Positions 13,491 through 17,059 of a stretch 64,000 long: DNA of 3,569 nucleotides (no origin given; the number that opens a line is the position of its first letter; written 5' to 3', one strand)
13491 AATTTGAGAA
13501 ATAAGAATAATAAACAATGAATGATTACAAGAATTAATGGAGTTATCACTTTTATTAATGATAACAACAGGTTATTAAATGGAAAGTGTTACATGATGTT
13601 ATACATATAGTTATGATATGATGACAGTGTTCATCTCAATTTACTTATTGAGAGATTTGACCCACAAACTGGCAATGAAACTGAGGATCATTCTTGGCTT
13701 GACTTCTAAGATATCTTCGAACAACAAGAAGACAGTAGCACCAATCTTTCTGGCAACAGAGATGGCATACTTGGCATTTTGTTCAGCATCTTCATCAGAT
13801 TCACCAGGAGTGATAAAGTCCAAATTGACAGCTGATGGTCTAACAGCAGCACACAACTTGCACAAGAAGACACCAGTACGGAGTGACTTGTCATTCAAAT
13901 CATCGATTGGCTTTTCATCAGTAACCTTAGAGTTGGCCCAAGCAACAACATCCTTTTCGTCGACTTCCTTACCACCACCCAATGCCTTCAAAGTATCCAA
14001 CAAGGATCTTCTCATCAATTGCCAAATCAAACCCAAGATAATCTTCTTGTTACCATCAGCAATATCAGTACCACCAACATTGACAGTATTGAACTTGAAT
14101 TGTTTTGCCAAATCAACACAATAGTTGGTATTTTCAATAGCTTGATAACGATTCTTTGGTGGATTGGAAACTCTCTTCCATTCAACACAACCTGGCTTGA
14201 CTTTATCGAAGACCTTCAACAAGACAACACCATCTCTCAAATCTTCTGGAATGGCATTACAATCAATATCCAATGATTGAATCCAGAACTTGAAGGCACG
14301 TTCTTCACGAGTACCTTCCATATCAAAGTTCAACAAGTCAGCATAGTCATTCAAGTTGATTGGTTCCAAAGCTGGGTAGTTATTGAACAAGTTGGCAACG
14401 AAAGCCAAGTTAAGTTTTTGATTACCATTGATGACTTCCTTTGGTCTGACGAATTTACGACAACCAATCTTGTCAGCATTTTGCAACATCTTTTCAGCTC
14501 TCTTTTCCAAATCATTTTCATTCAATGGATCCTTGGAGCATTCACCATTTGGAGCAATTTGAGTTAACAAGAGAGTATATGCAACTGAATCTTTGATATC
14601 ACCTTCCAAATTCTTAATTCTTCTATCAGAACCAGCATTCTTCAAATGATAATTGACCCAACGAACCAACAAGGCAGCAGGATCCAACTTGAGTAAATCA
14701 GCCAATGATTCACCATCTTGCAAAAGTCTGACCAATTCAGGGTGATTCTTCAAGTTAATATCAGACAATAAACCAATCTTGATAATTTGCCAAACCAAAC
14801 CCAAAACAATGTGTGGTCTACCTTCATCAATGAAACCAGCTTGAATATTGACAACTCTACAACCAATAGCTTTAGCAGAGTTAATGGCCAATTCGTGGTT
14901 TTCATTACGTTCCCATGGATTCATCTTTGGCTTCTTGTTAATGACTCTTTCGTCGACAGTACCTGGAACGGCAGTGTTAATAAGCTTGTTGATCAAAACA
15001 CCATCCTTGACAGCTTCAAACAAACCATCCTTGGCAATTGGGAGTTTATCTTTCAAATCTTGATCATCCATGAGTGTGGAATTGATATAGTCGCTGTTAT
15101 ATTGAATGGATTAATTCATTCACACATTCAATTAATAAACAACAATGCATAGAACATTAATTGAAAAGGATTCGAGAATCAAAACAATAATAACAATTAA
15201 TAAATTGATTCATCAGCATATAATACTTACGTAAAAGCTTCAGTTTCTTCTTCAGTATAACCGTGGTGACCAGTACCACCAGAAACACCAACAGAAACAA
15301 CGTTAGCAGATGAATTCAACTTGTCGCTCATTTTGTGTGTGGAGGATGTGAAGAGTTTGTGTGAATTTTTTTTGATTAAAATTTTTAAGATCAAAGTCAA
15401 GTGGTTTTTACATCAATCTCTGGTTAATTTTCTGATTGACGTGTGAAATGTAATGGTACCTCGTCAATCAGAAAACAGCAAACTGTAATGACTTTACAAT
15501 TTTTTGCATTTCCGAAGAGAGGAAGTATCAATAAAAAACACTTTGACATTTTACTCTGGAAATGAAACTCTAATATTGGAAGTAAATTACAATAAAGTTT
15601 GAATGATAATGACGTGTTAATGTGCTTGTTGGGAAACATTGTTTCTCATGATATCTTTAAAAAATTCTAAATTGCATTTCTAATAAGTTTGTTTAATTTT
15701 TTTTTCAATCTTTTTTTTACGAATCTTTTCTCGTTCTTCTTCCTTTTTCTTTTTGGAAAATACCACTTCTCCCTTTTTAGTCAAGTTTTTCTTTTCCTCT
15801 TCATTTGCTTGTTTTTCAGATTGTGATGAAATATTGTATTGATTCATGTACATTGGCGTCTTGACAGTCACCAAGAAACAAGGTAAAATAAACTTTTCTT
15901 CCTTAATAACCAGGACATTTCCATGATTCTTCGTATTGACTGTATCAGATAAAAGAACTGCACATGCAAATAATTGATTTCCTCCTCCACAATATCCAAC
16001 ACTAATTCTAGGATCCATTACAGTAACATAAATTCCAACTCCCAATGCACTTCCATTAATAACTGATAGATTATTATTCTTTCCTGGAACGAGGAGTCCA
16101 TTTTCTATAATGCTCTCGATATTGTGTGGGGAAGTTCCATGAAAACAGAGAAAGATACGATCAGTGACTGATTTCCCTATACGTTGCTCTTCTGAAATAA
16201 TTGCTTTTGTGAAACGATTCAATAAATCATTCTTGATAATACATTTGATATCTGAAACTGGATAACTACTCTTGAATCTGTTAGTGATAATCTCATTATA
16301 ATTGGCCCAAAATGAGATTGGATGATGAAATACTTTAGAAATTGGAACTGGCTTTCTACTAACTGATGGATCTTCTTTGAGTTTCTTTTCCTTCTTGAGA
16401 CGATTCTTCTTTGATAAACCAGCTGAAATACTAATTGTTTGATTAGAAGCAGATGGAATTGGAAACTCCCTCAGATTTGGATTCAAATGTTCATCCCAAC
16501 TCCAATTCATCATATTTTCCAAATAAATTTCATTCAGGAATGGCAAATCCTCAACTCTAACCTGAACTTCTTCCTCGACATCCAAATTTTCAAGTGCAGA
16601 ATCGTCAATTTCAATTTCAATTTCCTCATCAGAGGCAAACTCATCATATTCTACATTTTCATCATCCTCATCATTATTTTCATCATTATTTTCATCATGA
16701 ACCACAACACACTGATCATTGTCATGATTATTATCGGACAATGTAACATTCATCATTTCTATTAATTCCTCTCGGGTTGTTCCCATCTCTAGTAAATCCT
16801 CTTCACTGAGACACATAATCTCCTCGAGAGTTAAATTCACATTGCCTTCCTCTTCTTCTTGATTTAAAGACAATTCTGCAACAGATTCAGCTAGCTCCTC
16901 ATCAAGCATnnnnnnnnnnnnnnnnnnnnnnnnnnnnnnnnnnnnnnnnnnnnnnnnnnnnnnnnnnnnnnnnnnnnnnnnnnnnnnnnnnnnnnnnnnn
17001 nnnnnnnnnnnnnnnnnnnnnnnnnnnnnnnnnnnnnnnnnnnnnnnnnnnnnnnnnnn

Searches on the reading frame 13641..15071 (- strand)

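Call 74: search_protein_families(library=pfam, proteins=[window:13641-15071:-], max_evalue=0.001)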
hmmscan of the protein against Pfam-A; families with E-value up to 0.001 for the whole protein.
window:13641-15071:- (476 aa): 2 families
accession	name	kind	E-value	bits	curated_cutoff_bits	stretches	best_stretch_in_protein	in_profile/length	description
PF00307.36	CH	-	5.5e-73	242.6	26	4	132-233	4-108/109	Calponin homology (CH) domain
PF11971.13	CAMSAP_CH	-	4.5e-06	26.9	27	0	276-303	18-46/85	CAMSAP CH domain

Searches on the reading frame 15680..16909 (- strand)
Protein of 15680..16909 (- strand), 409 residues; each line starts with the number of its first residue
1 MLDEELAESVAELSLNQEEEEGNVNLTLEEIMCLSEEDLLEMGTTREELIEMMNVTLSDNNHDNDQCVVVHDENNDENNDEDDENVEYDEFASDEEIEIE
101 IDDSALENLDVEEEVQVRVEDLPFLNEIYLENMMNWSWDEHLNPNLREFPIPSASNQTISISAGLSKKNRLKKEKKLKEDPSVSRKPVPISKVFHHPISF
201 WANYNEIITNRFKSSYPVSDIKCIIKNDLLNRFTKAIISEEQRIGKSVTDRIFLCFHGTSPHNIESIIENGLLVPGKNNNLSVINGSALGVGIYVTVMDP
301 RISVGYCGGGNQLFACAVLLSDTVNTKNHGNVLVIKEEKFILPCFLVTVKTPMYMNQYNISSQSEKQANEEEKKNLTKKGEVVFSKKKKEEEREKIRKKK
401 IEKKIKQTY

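Call 12: search_protein_families(library=pfam, proteins=[window:15680-16909:-], max_evalue=0.001)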
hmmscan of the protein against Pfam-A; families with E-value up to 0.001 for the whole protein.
window:15680-16909:- (409 aa): 1 family
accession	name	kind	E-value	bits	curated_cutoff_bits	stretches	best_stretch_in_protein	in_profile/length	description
PF00644.27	PARP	-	9e-07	29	26.7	1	216-337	23-134/199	Poly(ADP-ribose) polymerase catalytic domain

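Call 76: search_solved_structures(query=window:15680-16909:-, max_evalue=0.01, show_alignments=1)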
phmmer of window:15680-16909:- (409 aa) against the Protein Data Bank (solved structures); distinct sequences matched with E-value up to 0.01: 0.
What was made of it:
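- Tried and rejected: It has no PDB relative by phmmer (call 76).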
